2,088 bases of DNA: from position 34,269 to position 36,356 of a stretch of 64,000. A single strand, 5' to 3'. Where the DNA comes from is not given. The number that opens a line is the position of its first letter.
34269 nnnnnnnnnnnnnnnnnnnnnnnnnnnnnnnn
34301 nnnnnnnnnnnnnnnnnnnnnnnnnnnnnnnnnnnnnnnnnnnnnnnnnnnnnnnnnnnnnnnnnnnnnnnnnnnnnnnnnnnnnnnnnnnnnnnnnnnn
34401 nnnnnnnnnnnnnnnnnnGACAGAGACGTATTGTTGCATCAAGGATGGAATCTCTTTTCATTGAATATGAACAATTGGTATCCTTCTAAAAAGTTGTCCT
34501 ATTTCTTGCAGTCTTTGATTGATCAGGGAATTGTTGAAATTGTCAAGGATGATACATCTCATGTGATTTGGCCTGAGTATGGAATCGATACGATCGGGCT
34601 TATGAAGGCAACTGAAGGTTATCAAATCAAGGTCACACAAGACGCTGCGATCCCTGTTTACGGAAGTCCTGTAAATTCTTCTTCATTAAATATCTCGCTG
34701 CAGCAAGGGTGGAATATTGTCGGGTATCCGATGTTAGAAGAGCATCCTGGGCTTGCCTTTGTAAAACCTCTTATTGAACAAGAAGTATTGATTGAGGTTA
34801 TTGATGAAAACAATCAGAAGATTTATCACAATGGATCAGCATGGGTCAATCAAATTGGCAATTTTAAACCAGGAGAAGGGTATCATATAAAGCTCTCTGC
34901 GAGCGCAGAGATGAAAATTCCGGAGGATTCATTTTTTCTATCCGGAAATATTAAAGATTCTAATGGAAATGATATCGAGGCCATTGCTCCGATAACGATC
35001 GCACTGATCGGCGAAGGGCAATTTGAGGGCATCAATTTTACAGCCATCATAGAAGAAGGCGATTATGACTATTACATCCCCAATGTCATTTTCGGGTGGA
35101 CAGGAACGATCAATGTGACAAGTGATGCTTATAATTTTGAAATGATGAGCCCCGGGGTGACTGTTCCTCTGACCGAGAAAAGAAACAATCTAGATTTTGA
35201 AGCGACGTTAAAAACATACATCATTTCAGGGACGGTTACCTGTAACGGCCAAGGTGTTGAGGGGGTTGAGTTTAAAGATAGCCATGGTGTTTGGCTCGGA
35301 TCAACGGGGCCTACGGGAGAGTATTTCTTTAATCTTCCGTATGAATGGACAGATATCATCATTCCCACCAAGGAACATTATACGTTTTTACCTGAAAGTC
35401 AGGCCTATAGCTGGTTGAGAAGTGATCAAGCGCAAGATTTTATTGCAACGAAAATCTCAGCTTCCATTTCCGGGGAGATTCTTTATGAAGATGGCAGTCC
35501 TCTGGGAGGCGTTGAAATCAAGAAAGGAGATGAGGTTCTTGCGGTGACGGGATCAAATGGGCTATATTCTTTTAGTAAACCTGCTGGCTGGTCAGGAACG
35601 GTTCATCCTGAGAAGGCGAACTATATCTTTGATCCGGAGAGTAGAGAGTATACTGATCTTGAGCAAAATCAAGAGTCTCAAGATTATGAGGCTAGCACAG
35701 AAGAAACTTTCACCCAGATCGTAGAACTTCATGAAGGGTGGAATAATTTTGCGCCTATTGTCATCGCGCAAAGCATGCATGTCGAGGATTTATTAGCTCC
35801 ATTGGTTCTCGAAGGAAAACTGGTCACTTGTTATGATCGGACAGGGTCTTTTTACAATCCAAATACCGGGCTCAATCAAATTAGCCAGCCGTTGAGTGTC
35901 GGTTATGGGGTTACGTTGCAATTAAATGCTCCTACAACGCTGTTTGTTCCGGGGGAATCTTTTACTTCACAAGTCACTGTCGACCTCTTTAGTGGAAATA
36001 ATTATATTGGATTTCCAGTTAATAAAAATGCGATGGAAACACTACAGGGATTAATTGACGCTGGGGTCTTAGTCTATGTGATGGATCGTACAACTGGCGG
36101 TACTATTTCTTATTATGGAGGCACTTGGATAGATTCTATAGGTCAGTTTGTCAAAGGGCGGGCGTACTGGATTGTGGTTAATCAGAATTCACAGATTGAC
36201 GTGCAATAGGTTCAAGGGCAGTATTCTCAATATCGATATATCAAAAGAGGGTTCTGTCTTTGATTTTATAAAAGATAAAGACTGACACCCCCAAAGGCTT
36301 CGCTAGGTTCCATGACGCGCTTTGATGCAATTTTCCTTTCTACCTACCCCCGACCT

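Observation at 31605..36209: Lone plus-strand gene: ~1,416-aa secreted gingipain-like (C25, clan CD) cysteine peptidase inserted between two LPS-core operons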

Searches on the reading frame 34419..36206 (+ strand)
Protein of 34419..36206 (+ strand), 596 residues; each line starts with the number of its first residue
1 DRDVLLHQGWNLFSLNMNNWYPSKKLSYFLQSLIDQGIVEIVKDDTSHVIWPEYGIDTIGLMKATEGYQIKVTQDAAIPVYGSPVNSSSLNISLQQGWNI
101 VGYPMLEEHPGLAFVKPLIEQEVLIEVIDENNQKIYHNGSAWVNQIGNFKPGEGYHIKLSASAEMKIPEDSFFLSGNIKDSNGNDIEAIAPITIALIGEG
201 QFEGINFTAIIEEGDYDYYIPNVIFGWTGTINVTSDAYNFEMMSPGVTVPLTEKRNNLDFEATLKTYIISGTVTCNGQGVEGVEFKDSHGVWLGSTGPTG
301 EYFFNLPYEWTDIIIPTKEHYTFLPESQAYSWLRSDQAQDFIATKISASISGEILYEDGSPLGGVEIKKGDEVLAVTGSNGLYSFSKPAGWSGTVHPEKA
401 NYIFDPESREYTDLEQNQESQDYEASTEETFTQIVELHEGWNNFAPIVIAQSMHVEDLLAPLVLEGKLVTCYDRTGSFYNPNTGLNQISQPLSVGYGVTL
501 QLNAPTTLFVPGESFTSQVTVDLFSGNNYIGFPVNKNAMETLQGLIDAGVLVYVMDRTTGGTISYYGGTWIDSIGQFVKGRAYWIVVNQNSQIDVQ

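Call 24: find_homologous_proteins(query=window:34419-36206:+)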
Query window:34419-36206:+ (596 aa): 96 proteins with E <= 0.001 among 8000 candidates.
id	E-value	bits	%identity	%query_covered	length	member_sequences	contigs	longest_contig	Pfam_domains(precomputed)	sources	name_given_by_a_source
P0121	9.6e-87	310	43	30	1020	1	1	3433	PF01839.30,PF13715.13,PF13517.13,PF16371.13,PF13620.13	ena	-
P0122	2.5e-66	243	33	33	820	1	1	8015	PF13715.13,PF25020.2,PF02369.23,PF16371.13,PF13620.13,PF17210.10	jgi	jgi:hypothetical protein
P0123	3.3e-52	196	36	29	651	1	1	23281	PF13715.13,PF13620.13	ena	-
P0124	9.3e-48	182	33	42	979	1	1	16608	PF19190.7,PF13715.13,PF13620.13,PF19077.7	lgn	-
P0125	1.9e-43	167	29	37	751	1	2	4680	PF25020.2,PF22902.3,PF13620.13,PF22904.4,PF17210.10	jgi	jgi:hypothetical protein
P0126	5.4e-39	153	33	36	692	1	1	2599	PF18998.7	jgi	jgi:hypothetical protein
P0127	1.4e-38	151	28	62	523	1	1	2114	PF13715.13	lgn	-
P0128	3.7e-38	150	32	37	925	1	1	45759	PF19190.7,PF13620.13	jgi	-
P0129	3.0e-35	140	31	43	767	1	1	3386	PF17957.8,PF13620.13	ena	-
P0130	3.5e-34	137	32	34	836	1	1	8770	PF17963.8,PF18998.7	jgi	-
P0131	8.1e-34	135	40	28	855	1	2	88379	PF14312.13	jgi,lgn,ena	-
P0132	6.6e-33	132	29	42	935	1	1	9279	PF19190.7,PF13715.13,PF25020.2,PF13620.13,PF19077.7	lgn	-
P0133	7.1e-33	132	34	33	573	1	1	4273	-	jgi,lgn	-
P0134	3.8e-32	130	29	47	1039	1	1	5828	PF13715.13,PF16371.13,PF15976.12,PF07581.18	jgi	-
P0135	1.6e-30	125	33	35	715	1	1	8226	PF00112.30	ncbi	ncbi:MAG: C1 family peptidase [Planctomycetota bacterium]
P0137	5.2e-30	123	30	42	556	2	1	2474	PF13715.13,PF25020.2,PF16371.13,PF13620.13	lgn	-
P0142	3.6e-24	104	35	36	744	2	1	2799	PF18079.7,PF02415.24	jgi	jgi:predicted outer membrane repeat protein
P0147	6.3e-22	96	36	21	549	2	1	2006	PF13620.13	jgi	jgi:hypothetical protein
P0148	1.9e-21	95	32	36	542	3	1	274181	PF13620.13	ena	-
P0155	1.1e-19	89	27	48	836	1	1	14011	PF08400.17,PF13715.13,PF25020.2,PF23194.2,PF17802.8,PF23193.2,PF13620.13,PF09430.17,PF22904.4,PF17210.10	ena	-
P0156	1.5e-19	88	28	36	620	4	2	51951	PF13715.13,PF18962.8,PF13620.13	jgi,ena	-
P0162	7.5e-18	83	38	27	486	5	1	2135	PF18962.8,PF13860.13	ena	-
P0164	3.4e-17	81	35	28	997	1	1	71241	PF13229.13,PF13860.13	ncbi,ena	-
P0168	9.6e-16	76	29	46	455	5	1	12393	PF13715.13,PF18962.8,PF15976.12,PF13860.13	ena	-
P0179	1.1e-12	66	29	37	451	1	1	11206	PF13620.13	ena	-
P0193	8.8e-10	56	30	30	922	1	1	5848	PF13620.13,PF00082.28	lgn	-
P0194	1.4e-9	55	31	21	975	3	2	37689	PF13229.13,PF13385.14,PF22842.4,PF13620.13,PF05048.20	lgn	-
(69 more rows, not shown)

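Call 72: search_protein_families(library=pfam, proteins=[P0162, P0164], max_evalue=0.01)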
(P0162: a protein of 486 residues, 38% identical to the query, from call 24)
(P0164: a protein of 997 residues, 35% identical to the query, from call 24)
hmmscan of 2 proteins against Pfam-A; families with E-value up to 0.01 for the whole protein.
P0162 (486 aa): 2 families
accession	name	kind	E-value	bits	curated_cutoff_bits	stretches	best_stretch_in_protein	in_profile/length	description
PF13860.13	FlgD_ig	-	2.7e-09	37.3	27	1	407-471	11-75/79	FlgD Ig-like domain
PF18962.6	Por_Secre_tail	-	1.5e-07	32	27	1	400-481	2-74/75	Secretion system C-terminal sorting domain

P0164 (997 aa): 3 families
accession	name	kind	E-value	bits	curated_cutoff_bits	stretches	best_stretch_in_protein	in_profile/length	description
PF13229.12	Beta_helix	-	2e-17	63.7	25.9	3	171-305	2-114/158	Right handed beta helix region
PF13860.13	FlgD_ig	-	1.3e-05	25.5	27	1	930-972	21-62/79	FlgD Ig-like domain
PF18962.6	Por_Secre_tail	-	5.2e-05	23.9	27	1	914-952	2-40/75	Secretion system C-terminal sorting domain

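Call 76: search_protein_families(library=pfam, proteins=[P0121, P0123, P0135, P0142], max_evalue=10)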
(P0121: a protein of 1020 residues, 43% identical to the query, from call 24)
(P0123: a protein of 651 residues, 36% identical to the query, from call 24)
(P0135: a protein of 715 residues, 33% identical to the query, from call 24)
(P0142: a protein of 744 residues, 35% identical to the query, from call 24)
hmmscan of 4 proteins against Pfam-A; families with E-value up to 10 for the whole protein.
P0121 (1020 aa): 8 families
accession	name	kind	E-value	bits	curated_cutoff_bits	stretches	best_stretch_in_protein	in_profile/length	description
PF13517.12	FG-GAP_3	-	5.3e-43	145.9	26.9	8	100-163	1-60/61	FG-GAP-like repeat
PF01839.29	FG-GAP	-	1.3e-16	60.5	22.1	7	204-220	4-20/37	FG-GAP repeat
PF13715.12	CarbopepD_reg_2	-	9.5e-11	42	32.2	4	522-568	1-50/88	CarboxypepD_reg-like domain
PF16371.11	MetallophosN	-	6.4e-08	33.1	35.6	3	524-560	1-35/77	N terminal of Calcineurin-like phosphoesterase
PF13620.12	CarboxypepD_reg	-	6.5e-06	26.9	32.3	2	521-559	1-44/82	Carboxypeptidase regulatory-like domain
PF20598.4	DUF6795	-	0.00036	21.2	27.4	1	522-568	1-54/103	Domain of unknown function (DUF6795)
PF19077.6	Big_13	-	6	7.9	27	0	475-501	58-87/102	Bacterial Ig-like domain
PF16458.10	Beta-prism_lec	-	7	7.3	25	1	51-120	21-88/131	Beta-prism lectin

P0123 (651 aa): 6 families
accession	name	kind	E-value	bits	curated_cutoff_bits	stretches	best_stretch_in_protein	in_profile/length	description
PF13620.12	CarboxypepD_reg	-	4.3e-10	40.2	32.3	6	490-537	11-60/82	Carboxypeptidase regulatory-like domain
PF13715.12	CarbopepD_reg_2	-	1.6e-05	25.3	32.2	3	568-615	10-56/88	CarboxypepD_reg-like domain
PF16816.10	DotD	-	0.00044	20.8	27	0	582-610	29-57/121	DotD protein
PF00123.25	Hormone_2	-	0.072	13.5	21.2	0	310-327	8-25/28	Peptide hormone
PF21576.2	T6SS_Tgi2PP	-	0.68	10.8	27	0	592-629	37-72/102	T6SS, Immunity protein Tgi2PP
PF18079.6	AglB_L1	-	1.7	9.2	23.6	2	341-375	25-58/87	Archaeal glycosylation protein B long peripheral domain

P0135 (715 aa): 8 families
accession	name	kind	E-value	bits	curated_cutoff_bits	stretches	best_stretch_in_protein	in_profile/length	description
PF00112.29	Peptidase_C1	-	1.5e-45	156.4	20.7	1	84-283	1-206/220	Papain family cysteine protease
PF13620.12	CarboxypepD_reg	-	8.8e-05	23.2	32.3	2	461-499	2-47/82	Carboxypeptidase regulatory-like domain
PF15976.11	CooC_C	-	0.00069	20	29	1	378-417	17-56/93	CS1-pili formation C-terminal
PF13833.12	EF-hand_8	-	0.0082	16.3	28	1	650-672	30-52/54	EF-hand domain pair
PF25020.1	TTR_TEN1-4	-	0.022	15.1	27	0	298-318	7-27/86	Teneurin TTR-like domain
PF00036.39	EF-hand_1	-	0.089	12.8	25.4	1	689-705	6-22/29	EF hand domain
PF13499.12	EF-hand_7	-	0.24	12.2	30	1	687-704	44-61/67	EF-hand domain pair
PF03051.21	Peptidase_C1_2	-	3.9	6.6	22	0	98-119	57-78/438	Peptidase C1-like family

P0142 (744 aa): 4 families
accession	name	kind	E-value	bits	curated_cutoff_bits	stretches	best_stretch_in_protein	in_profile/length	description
PF18079.6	AglB_L1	-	2.5e-06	27.9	23.6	3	604-632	33-63/87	Archaeal glycosylation protein B long peripheral domain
PF02415.23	Chlam_PMP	-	1.3e-05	25.4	20.6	5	296-314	1-19/19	Chlamydia polymorphic membrane protein (Chlamydia_PMP) repeat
PF10633.15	NPCBM_assoc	-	0.0073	16.9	24.4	1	596-646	9-58/78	NPCBM-associated, NEW3 domain of alpha-galactosidase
PF13715.12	CarbopepD_reg_2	-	0.35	11.4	32.2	1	517-558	13-56/88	CarboxypepD_reg-like domain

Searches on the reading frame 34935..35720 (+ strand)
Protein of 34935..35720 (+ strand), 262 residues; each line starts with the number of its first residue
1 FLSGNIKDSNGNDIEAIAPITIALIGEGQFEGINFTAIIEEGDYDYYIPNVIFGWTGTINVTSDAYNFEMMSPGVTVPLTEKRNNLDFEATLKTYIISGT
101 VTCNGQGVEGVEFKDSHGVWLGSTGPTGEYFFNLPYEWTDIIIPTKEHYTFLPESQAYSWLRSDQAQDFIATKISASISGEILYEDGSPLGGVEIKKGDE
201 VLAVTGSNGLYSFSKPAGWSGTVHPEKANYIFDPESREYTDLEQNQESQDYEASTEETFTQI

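Call 75: search_solved_structures(query=window:34935-35720:+, max_evalue=1)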
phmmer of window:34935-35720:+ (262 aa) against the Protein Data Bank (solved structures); distinct sequences matched with E-value up to 1: 1.
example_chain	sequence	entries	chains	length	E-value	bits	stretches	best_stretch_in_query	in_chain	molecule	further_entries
6hif_Y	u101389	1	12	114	0.47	12.9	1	186-226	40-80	hdh assembly factor Kustc1130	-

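Call 76: search_protein_families(library=pfam, proteins=[window:34935-35720:+], max_evalue=10)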
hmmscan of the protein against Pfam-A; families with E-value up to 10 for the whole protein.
window:34935-35720:+ (262 aa): 3 families
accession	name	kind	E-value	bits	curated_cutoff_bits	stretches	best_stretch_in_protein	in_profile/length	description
PF16371.11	MetallophosN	-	0.00033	21.3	35.6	1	99-133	1-33/77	N terminal of Calcineurin-like phosphoesterase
PF13620.12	CarboxypepD_reg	-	0.0053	17.5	32.3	1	177-217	1-47/82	Carboxypeptidase regulatory-like domain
PF25020.1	TTR_TEN1-4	-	0.038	14.4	27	1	174-218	5-52/86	Teneurin TTR-like domain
